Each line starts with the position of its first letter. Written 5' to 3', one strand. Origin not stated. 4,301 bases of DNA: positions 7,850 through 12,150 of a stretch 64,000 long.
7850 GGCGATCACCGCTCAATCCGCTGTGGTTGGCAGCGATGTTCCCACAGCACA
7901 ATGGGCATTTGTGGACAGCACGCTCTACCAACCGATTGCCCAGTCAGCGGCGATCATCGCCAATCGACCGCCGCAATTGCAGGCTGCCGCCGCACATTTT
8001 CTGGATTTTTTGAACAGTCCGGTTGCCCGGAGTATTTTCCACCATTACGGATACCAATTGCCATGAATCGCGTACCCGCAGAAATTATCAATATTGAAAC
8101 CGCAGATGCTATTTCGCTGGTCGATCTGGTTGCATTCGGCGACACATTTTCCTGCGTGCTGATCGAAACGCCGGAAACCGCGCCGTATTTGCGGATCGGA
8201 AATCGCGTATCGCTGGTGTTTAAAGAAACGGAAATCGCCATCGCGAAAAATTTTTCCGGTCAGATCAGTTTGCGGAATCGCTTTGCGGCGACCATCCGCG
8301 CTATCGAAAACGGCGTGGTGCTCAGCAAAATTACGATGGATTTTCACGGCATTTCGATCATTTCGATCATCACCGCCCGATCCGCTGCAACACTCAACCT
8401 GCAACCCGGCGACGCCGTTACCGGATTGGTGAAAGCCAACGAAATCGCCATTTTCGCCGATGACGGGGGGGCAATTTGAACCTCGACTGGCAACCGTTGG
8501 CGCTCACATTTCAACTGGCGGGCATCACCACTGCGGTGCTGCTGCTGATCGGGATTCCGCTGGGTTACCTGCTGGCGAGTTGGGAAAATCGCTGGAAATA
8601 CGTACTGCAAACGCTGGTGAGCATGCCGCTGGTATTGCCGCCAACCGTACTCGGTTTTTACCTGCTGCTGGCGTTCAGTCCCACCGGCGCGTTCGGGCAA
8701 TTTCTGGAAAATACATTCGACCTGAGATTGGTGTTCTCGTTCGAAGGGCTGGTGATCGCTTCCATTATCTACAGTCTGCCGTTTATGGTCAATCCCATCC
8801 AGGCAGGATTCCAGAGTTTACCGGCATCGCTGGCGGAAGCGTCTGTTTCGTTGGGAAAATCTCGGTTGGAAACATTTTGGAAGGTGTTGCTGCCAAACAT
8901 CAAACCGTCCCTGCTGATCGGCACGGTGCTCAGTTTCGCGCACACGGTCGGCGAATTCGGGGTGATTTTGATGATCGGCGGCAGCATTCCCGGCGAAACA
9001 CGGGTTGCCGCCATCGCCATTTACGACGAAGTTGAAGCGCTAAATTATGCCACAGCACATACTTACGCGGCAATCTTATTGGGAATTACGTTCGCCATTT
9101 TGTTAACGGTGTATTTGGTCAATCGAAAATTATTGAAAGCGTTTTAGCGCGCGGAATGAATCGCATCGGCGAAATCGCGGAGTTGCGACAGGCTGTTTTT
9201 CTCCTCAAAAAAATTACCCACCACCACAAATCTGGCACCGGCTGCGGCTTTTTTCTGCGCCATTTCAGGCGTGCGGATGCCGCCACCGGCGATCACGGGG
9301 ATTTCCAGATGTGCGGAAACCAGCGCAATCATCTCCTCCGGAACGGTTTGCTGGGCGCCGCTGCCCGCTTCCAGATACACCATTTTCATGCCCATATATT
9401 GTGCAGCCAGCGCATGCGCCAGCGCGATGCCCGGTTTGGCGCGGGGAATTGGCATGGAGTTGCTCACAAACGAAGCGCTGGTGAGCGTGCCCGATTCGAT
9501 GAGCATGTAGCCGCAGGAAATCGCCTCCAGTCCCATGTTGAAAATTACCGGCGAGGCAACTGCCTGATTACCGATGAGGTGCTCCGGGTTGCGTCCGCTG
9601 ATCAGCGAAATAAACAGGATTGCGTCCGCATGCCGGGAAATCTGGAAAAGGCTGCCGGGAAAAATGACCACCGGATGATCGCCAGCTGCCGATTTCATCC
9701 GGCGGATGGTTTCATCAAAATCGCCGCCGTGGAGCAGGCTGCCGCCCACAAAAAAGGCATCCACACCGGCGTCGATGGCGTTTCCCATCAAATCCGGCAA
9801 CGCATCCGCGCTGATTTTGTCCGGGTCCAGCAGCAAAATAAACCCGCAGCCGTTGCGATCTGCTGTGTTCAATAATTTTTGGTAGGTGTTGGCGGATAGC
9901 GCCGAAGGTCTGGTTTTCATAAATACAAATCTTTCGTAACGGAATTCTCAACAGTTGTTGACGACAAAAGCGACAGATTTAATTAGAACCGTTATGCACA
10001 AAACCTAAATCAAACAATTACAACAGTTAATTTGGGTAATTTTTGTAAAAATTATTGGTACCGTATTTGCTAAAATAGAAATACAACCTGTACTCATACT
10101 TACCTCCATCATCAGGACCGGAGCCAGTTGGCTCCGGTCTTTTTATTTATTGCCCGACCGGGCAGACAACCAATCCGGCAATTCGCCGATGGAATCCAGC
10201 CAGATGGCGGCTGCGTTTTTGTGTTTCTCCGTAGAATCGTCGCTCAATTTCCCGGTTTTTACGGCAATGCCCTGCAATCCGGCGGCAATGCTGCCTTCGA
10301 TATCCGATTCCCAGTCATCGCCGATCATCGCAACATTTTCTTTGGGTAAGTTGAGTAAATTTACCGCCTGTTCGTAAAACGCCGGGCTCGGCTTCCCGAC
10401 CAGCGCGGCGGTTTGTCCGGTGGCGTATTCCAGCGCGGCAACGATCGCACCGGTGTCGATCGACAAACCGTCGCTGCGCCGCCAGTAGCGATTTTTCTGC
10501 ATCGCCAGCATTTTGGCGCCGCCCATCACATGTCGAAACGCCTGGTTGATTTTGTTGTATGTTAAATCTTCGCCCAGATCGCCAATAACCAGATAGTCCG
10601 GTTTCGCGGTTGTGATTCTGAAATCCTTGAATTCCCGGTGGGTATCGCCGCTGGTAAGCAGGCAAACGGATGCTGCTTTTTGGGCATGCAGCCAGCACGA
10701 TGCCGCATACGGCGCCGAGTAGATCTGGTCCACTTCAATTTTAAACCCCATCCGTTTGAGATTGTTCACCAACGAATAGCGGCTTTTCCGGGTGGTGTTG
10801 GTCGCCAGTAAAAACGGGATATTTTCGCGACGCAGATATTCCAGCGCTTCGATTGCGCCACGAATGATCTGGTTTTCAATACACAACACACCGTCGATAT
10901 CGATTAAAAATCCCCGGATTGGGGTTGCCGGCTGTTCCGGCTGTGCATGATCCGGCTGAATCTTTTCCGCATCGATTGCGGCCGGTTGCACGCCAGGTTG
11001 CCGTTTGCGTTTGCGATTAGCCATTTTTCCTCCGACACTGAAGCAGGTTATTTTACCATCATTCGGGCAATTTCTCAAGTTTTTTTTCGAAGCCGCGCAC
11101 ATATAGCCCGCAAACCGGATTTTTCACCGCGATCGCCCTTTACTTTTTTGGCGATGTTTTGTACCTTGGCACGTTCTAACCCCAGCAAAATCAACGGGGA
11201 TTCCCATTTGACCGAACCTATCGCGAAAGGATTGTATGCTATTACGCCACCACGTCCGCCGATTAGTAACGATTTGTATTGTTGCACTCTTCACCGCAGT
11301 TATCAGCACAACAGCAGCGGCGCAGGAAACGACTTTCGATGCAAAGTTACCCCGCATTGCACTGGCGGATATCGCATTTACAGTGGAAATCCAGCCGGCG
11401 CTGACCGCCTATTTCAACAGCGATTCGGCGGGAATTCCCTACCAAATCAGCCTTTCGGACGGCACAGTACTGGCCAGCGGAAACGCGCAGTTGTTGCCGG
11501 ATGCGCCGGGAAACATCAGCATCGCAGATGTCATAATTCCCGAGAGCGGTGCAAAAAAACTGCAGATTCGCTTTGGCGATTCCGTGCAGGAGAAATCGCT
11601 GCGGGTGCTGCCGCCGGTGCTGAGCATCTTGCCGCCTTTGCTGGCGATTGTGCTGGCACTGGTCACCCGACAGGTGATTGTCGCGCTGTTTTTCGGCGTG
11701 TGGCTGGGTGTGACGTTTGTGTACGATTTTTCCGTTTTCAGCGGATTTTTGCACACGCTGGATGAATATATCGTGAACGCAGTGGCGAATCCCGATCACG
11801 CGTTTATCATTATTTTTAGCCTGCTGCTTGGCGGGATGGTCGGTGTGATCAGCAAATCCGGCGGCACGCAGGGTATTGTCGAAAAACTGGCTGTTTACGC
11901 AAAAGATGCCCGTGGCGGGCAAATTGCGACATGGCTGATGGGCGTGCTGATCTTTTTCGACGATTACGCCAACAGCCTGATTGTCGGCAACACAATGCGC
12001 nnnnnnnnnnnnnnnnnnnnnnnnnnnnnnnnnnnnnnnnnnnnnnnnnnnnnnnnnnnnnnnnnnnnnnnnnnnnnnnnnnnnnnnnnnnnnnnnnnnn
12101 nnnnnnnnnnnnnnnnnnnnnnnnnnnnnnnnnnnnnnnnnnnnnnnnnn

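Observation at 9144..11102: Bacterial PcrB/GGGPS-family prenyl-glyceryl-phosphate synthase with an adjacent HAD-IIA phosphatase; polyprenyl synthase elsewhere in the window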

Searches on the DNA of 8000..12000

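Call 50: search_rna_families(source=window, start=8000, end=12000, threshold=evalue, max_evalue=1)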
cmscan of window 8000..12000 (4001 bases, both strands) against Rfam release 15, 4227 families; matches with E-value up to 1: 0.
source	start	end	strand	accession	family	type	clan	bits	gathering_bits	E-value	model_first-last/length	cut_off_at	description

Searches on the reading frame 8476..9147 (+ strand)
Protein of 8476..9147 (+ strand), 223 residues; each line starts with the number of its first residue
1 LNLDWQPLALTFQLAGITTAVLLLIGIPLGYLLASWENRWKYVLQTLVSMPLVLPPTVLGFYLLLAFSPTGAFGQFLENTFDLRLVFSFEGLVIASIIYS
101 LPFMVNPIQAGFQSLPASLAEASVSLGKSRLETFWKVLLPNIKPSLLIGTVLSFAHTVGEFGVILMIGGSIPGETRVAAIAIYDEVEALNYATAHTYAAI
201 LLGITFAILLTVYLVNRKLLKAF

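Call 6: search_protein_families(library=pfam, proteins=[window:8476-9147:+])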
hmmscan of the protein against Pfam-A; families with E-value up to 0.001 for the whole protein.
window:8476-9147:+ (223 aa): 1 family
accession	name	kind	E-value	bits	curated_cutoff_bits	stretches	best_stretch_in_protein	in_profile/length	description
PF00528.27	BPD_transp_1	-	4e-24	85.8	26.4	1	26-216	1-179/184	Binding-protein-dependent transport system inner membrane component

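Call 7: search_protein_families(library=ncbifam, proteins=[window:8476-9147:+])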
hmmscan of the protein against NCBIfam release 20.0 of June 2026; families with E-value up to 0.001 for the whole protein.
window:8476-9147:+ (223 aa): 39 families (the best 25 are shown)
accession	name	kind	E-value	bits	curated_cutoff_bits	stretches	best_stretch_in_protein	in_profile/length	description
TIGR02141.1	modB_ABC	equivalog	5e-70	235.4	182.6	1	9-217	1-207/208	molybdate ABC transporter permease subunit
TIGR00969.1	3a0106s02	subfamily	7.9e-47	160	240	1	8-214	63-268/272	sulfate ABC transporter permease subunit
TIGR01581.1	Mo_ABC_porter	hypoth_equivalog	1.9e-45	155.1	210.3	1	8-210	23-224/225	ABC transporter permease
NF006939.0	PRK09421.1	equivalog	1.5e-43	148.9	262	1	4-219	8-220/230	molybdate ABC transporter permease subunit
TIGR02139.1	permease_CysT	equivalog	6.1e-43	147.3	246.1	1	8-217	52-260/265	sulfate ABC transporter permease subunit CysT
NF040839.1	tungstate_WtpB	equivalog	1.5e-36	126.3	340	1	6-217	44-249/251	tungstate ABC transporter permease WtpB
TIGR02140.1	permease_CysW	equivalog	4.2e-35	121.5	329.1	1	8-218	49-258/261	sulfate ABC transporter permease subunit CysW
NF008208.0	PRK10971.1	equivalog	1e-32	113.8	415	1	11-219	63-270/277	sulfate/thiosulfate ABC transporter permease CysT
NF008620.0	PRK11602.1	equivalog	1.1e-30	106.8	442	1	8-213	66-267/291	sulfate/thiosulfate ABC transporter permease CysW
NF038017.1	ABC_perm1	subfamily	2.6e-26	92.7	100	1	12-202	2-184/184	ABC transporter permease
NF011624.0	PRK15050.1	equivalog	3.4e-18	65.8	247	1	8-218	75-284/297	2-aminoethylphosphonate ABC transporter permease subunit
NF007044.0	PRK09497.1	equivalog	1.2e-17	64.4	348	1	10-221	67-279/285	spermidine/putrescine ABC transporter permease PotB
NF041773.1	tung_perm_TupB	equivalog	1.5e-16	60.9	320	1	12-217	30-227/230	tungstate ABC transporter permease TupB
TIGR03262.1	PhnU2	equivalog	3.6e-16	58.9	593.25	1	8-205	56-245/546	putative 2-aminoethylphosphonate ABC transporter permease subunit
TIGR03226.1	PhnU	equivalog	1.6e-14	54.1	283.45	1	8-208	93-296/311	2-aminoethylphosphonate ABC transporter permease subunit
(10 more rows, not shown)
